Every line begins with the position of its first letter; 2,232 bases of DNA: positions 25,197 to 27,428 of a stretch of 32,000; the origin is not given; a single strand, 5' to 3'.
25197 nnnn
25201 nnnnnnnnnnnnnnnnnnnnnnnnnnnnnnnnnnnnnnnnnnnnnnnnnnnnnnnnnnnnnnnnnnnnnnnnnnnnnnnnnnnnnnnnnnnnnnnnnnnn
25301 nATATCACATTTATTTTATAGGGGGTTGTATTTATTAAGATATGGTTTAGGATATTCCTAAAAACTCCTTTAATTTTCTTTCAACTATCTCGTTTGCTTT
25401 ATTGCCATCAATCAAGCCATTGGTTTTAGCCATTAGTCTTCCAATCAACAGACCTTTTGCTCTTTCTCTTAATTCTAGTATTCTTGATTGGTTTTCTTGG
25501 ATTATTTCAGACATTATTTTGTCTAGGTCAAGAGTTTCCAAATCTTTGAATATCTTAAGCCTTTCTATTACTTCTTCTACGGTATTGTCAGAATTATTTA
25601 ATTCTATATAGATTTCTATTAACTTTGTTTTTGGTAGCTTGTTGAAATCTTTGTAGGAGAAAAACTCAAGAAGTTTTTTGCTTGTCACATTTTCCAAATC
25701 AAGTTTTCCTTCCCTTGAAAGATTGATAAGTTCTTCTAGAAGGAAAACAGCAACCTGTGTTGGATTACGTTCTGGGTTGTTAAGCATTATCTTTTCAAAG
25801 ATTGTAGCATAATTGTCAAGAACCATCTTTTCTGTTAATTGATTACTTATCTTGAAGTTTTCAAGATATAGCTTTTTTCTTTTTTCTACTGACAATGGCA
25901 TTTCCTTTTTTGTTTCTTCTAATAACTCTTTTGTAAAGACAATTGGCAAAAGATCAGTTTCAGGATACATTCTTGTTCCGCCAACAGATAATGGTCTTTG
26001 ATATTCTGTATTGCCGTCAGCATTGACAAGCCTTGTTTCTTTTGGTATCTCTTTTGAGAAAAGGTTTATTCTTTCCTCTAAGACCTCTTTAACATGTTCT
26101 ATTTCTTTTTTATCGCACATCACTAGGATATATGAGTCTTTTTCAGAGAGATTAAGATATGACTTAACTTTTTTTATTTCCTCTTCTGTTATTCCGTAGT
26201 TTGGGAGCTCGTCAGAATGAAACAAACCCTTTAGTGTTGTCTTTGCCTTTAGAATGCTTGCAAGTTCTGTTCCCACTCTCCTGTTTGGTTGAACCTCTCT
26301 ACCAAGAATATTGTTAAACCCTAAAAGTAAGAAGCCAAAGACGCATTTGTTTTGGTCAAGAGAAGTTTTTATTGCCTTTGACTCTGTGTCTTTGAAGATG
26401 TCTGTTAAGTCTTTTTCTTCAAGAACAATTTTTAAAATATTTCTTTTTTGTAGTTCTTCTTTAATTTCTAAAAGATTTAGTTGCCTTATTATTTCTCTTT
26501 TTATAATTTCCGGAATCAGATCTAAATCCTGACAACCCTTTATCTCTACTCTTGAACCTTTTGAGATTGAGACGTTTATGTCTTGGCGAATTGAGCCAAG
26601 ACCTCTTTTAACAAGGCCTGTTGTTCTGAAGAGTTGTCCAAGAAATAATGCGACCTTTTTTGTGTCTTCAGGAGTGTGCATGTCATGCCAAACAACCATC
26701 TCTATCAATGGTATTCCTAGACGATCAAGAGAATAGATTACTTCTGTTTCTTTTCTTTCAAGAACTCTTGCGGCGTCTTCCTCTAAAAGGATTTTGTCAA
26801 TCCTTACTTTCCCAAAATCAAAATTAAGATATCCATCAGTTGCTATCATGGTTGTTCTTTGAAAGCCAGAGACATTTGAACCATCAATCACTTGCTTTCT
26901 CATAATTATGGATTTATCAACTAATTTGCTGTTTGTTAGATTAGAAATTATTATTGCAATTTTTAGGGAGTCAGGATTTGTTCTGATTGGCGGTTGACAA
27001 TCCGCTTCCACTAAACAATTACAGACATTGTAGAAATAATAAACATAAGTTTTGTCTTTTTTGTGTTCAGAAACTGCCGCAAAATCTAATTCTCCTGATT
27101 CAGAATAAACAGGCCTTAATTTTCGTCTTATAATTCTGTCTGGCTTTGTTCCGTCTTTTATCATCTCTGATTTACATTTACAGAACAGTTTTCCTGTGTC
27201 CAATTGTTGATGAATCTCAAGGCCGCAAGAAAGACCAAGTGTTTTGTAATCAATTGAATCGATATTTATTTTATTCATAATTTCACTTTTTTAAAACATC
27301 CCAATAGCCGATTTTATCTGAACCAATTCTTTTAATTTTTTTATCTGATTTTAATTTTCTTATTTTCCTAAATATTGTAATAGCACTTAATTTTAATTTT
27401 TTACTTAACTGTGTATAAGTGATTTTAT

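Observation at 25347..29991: A Schlafen-like AlbA_2/HATPase_c_4/wHTH gene is wedged inside the gatD-gatE unit with 12-nt and 4-nt spacers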

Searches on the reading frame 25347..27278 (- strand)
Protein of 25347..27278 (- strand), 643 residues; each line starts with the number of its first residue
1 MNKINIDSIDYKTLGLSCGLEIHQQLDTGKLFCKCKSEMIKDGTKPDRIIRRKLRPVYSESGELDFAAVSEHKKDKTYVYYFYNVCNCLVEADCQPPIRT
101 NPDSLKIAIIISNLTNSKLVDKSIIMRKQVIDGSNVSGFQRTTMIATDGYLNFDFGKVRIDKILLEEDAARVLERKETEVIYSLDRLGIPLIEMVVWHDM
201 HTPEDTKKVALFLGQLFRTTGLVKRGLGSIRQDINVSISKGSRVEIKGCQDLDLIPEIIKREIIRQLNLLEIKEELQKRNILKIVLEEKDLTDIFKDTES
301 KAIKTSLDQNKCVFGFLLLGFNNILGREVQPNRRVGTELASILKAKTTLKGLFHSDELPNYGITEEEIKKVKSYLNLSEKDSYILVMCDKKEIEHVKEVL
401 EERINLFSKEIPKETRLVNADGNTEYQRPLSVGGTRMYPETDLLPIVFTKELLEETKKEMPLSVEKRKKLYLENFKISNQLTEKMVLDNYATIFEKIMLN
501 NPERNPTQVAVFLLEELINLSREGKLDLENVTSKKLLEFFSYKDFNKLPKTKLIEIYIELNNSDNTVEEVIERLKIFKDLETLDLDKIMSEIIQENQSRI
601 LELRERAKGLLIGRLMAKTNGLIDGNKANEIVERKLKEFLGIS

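Call 3: search_protein_families(library=pfam, proteins=[window:25347-27278:-], max_evalue=0.01)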
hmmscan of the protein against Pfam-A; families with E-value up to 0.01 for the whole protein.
window:25347-27278:- (643 aa): 3 families
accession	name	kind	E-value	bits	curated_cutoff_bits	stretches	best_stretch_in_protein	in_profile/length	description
PF02934.20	GatB_N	-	2.3e-50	171.8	23.4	1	17-453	2-276/277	GatB/GatE catalytic domain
PF02637.23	GatB_Yqey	-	7.6e-12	45.8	27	1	494-636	3-148/148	GatB domain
PF02938.19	GAD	-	1.7e-06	28.6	23.4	1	304-391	2-89/95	GAD domain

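Call 4: search_protein_families(library=ncbifam, proteins=[window:25347-27278:-], max_evalue=0.01)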
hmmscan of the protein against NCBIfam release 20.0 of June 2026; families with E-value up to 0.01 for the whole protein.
window:25347-27278:- (643 aa): 9 families
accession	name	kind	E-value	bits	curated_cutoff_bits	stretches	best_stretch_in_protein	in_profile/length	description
NF003107.0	PRK04028.1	equivalog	1.2e-205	684.6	456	1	8-640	3-628/630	Glu-tRNA(Gln) amidotransferase subunit GatE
TIGR00134.1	gatE_arch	equivalog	4.5e-177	590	319.55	1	9-639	2-621/622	Glu-tRNA(Gln) amidotransferase subunit GatE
NF004012.0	PRK05477.1-2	equivalog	2.4e-47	161.8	338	2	100-278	53-249/481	Asp-tRNA(Asn)/Glu-tRNA(Gln) amidotransferase subunit GatB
TIGR00133.1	gatB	equivalog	1.1e-43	149.5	314.8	3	95-279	49-251/481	Asp-tRNA(Asn)/Glu-tRNA(Gln) amidotransferase subunit GatB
NF004014.0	PRK05477.1-4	equivalog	5.9e-35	120.9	414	2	390-637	227-475/475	Asp-tRNA(Asn)/Glu-tRNA(Gln) amidotransferase subunit GatB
NF004015.0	PRK05477.1-5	equivalog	3.7e-29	101.7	628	2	408-637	253-487/488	Asp-tRNA(Asn)/Glu-tRNA(Gln) amidotransferase subunit GatB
NF004011.1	PRK05477.1-1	equivalog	6.4e-24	84.5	680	2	401-637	232-474/475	Asp-tRNA(Asn)/Glu-tRNA(Gln) amidotransferase subunit GatB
NF004013.0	PRK05477.1-3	equivalog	3.2e-17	62.2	653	2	409-637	267-500/501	Asp-tRNA(Asn)/Glu-tRNA(Gln) amidotransferase subunit GatB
NF011291.0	PRK14703.1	equivalog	1e-06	27.4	681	1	460-637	590-768/769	glutamine--tRNA ligase/YqeY domain fusion protein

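Call 13: find_related_loci(query=window:25347-27278:-, collection=genome_contigs, flank=6000)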
Query window:25347-27278:- (643 aa) in genome_contigs; peptide patterns used: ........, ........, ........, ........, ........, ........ (x = any residue, [..] = any of these).
54 stretches matched a pattern; 6 encode a relative of the query (tblastn E <= 1e-3); 6 distinct loci.
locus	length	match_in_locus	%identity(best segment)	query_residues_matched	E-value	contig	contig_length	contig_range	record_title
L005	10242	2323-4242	75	1-640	0e+0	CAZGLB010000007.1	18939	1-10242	MAG TPA_asm: uncultured archaeon isolate SRP263991_co7_50 genome assembly, contig: NODE_4797_length_18939_cov_193.970398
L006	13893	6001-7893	77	10-640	0e+0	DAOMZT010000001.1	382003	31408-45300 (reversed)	MAG TPA_asm: archaeon isolate AMR_MDS_3992 NODE_2_length_382003_cov_13.773443, whole genome shotgun sequence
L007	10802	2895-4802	75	5-640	0e+0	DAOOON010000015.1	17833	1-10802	MAG TPA_asm: archaeon isolate AMR_MDS_2622 NODE_3847_length_17833_cov_19.021037, whole genome shotgun sequence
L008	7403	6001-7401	79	5-471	0e+0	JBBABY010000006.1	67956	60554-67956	MAG: archaeon isolate SO_2017_LW1_34 NODE_185_length_67956_cov_1.605493_LW64-88_2017, whole genome shotgun sequence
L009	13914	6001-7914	56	1-639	0e+0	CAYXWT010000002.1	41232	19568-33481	MAG TPA_asm: uncultured archaeon isolate SRP191223_co1_94 genome assembly, contig: NODE_646_length_41232_cov_25.046701,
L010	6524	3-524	67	467-640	3e-69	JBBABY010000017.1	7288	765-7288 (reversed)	MAG: archaeon isolate SO_2017_LW1_34 NODE_10216_length_7288_cov_1.437788_LW64-88_2017, whole genome shotgun sequence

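Call 20: search_protein_families(library=pfam, proteins=[L009:5323-5976:+], max_evalue=0.01)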
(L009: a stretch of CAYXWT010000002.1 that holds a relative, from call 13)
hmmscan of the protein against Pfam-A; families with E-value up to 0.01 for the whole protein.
L009:5323-5976:+ (217 aa): 0 families

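Call 31: find_related_loci(query=A2, collection=metagenome_contigs, flank=6000)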
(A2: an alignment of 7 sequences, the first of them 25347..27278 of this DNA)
Query A2 (643 aa) in metagenome_contigs; peptide patterns used: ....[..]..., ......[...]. (x = any residue, [..] = any of these).
600 stretches matched a pattern (row limit reached: there are more); 557 encode a relative of the query (tblastn E <= 1e-3); the best 80 are kept; 80 distinct loci.
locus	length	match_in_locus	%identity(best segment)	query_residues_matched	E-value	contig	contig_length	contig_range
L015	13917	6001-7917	72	1-640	0e+0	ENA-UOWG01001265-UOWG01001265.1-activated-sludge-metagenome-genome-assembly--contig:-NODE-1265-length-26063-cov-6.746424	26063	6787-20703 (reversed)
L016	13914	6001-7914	58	1-640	0e+0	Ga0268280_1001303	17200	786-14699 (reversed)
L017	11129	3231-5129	58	1-637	0e+0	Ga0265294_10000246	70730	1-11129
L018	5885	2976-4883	58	1-640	0e+0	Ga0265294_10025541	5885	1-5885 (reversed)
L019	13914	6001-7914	57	1-640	0e+0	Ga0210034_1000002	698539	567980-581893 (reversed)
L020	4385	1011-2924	57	1-640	0e+0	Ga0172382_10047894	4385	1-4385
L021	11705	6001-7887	53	7-640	0e+0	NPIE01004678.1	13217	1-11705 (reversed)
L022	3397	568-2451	53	4-640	0e+0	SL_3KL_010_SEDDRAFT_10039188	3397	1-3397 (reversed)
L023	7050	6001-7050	77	1-350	0e+0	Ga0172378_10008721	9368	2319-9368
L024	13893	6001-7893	77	10-640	0e+0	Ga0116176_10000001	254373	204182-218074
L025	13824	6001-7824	40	9-640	1e-140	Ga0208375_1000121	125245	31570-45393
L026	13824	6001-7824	40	9-640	1e-140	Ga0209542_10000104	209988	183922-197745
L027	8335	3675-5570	40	2-637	7e-139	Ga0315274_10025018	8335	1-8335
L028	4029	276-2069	40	9-627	4e-142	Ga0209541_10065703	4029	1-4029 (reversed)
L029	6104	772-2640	40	9-638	1e-138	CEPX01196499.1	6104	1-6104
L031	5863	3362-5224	40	9-643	1e-137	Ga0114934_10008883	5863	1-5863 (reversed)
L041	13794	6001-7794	36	16-634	1e-126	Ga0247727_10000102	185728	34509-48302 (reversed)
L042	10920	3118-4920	38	13-634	2e-126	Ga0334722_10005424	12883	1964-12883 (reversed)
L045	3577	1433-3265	37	5-638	1e-129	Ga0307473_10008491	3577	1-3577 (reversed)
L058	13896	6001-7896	40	4-642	3e-129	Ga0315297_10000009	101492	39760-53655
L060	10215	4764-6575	37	9-626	5e-121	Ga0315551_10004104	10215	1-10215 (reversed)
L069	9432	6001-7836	38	4-632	1e-119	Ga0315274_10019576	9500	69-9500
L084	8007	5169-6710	41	10-524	1e-116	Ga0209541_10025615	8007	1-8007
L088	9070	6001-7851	36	9-641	2e-115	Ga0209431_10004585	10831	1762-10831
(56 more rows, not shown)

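Call 66: list_cluster_members(proteins=[L007:2883-4814:+, L006:5974-7905:+, L005:2323-4254:+, L009:6001-7929:+, L007:1532-2872:+, L005:981-2312:+, L008:4634-5977:+, L006:4637-5971:+])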
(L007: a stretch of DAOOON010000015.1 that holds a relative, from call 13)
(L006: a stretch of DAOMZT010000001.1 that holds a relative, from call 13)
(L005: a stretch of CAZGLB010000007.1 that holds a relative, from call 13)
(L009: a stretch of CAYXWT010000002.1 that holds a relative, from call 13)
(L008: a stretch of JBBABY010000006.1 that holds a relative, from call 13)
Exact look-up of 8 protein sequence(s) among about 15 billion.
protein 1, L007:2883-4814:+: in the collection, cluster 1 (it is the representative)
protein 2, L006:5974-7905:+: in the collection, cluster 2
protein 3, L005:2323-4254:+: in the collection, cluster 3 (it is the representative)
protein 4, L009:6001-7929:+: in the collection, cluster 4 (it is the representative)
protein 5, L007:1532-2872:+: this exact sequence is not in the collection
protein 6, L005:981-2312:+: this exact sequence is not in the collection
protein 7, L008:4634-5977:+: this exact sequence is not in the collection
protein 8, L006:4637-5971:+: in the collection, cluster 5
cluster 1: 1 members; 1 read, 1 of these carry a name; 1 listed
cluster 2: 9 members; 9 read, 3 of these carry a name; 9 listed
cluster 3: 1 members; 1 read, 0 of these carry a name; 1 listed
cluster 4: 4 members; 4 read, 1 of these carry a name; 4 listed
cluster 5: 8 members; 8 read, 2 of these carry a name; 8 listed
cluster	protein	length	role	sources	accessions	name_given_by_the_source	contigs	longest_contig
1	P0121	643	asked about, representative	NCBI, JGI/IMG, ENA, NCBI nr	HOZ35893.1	MAG TPA: Glu-tRNA(Gln) amidotransferase subunit GatE [archaeon] | Glu-tRNA(Gln) amidotransferase subunit GatE [archaeon]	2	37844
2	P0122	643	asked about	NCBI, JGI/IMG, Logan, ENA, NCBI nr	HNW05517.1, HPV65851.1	MAG TPA: Glu-tRNA(Gln) amidotransferase subunit GatE [archaeon] | Glu-tRNA(Gln) amidotransferase subunit GatE [archaeon]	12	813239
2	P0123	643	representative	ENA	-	-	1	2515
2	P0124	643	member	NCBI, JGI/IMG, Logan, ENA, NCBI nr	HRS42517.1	MAG TPA: Glu-tRNA(Gln) amidotransferase subunit GatE [Candidatus Diapherotrites archaeon] | glutamyl-tRNA(Gln) amidotransferase subunit E | Glu-tRNA(Gln) amidotransferase subunit GatE [Candidatus Diapherotrites archaeon]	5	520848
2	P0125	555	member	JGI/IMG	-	glutamyl-tRNA(Gln) amidotransferase subunit E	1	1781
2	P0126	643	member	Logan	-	-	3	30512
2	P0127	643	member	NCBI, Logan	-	-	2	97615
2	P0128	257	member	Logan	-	-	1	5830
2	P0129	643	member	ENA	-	-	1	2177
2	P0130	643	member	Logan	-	-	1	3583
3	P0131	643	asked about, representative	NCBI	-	-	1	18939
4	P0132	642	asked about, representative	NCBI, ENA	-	-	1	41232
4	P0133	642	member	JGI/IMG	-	glutamyl-tRNA(Gln) amidotransferase subunit E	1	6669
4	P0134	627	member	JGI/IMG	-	-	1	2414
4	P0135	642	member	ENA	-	-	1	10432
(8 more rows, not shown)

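Call 75: search_protein_families(library=pfam, proteins=[L041:5777-6004:+, L045:1212-1448:+, L031:3013-3372:+, L060:3682-4131:+, L060:4173-4673:+, L069:5548-5862:-, L084:4784-5176:+, L084:4560-4775:+, L058:5010-5444:+, L088:5140-5964:+], max_evalue=0.01)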
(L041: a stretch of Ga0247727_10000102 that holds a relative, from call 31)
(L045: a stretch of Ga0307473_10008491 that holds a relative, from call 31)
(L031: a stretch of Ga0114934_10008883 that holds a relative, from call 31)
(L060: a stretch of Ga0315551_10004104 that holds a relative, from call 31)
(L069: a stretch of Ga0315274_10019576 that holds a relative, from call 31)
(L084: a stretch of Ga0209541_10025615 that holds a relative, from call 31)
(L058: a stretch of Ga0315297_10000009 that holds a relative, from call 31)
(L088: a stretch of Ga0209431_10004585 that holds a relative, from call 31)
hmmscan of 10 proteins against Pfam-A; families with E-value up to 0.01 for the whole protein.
L041:5777-6004:+ (75 aa): 1 family
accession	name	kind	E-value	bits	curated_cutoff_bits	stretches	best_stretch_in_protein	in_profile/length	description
PF04457.17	MJ1316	-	2.9e-18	66.7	26.3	1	1-75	1-75/75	MJ1316 RNA cyclic group end recognition domain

L045:1212-1448:+ (78 aa): 1 family
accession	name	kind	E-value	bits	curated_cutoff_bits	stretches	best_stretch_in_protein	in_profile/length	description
PF04457.17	MJ1316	-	1.4e-13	51.8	26.3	1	3-78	4-75/75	MJ1316 RNA cyclic group end recognition domain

L031:3013-3372:+ (119 aa): 0 families

L060:3682-4131:+ (149 aa): 4 families
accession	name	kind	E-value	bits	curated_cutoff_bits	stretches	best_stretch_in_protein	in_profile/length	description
PF01037.27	AsnC_trans_reg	-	4.8e-13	49.3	25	1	76-143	3-72/73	Lrp/AsnC ligand binding domain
PF13412.12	HTH_24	-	1.4e-09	37.8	21.9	1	14-55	7-48/48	Winged helix-turn-helix DNA-binding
PF13404.12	HTH_AsnC-type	-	3.9e-08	33.4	27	1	11-49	4-42/42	AsnC-type helix-turn-helix domain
PF01047.28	MarR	-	0.0031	17.8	24.6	1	14-57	7-50/59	MarR family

L060:4173-4673:+ (166 aa): 3 families
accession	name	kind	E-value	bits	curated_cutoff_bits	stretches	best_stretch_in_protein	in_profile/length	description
PF00293.34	NUDIX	-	7.8e-21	74.9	21.1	1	13-129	3-121/134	NUDIX domain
PF14815.12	NUDIX_4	-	6.9e-08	32.7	35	1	18-138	3-110/113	NUDIX domain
PF22327.2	Nudt16-like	-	0.00082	19.8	27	1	39-74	33-69/161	U8 snoRNA-decapping enzyme-like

L069:5548-5862:- (104 aa): 0 families

L084:4784-5176:+ (130 aa): 3 families
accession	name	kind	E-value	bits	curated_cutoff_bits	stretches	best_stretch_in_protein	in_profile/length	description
PF09668.16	Asp_protease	-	0.00021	21.8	26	1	18-102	7-94/109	Aspartyl protease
PF13650.11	Asp_protease_2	-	0.00051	21.1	24.3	1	30-78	8-57/90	Aspartyl protease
PF13975.11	gag-asp_proteas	-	0.0014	19.6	28.2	1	30-106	8-86/92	gag-polyprotein putative aspartyl protease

L084:4560-4775:+ (71 aa): 1 family
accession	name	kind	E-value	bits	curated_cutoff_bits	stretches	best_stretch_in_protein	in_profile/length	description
PF18929.5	DUF5678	-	1.1e-12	48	23.2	1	17-64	1-49/49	Family of unknown function (DUF5678)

L058:5010-5444:+ (144 aa): 3 families
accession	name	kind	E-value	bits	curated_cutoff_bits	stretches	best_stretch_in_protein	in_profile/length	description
PF15655.11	Imm-NTF2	-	0.0043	17.7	25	1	26-108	27-106/129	NTF2 fold immunity protein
PF05714.16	PFam54_60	-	0.0046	17.1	27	1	64-137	52-124/185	Borrelia Bbcrasp-1 domain containing protein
PF05227.19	CHASE3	-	0.0082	16.5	28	1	39-117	54-133/138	CHASE3 domain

L088:5140-5964:+ (274 aa): 0 families
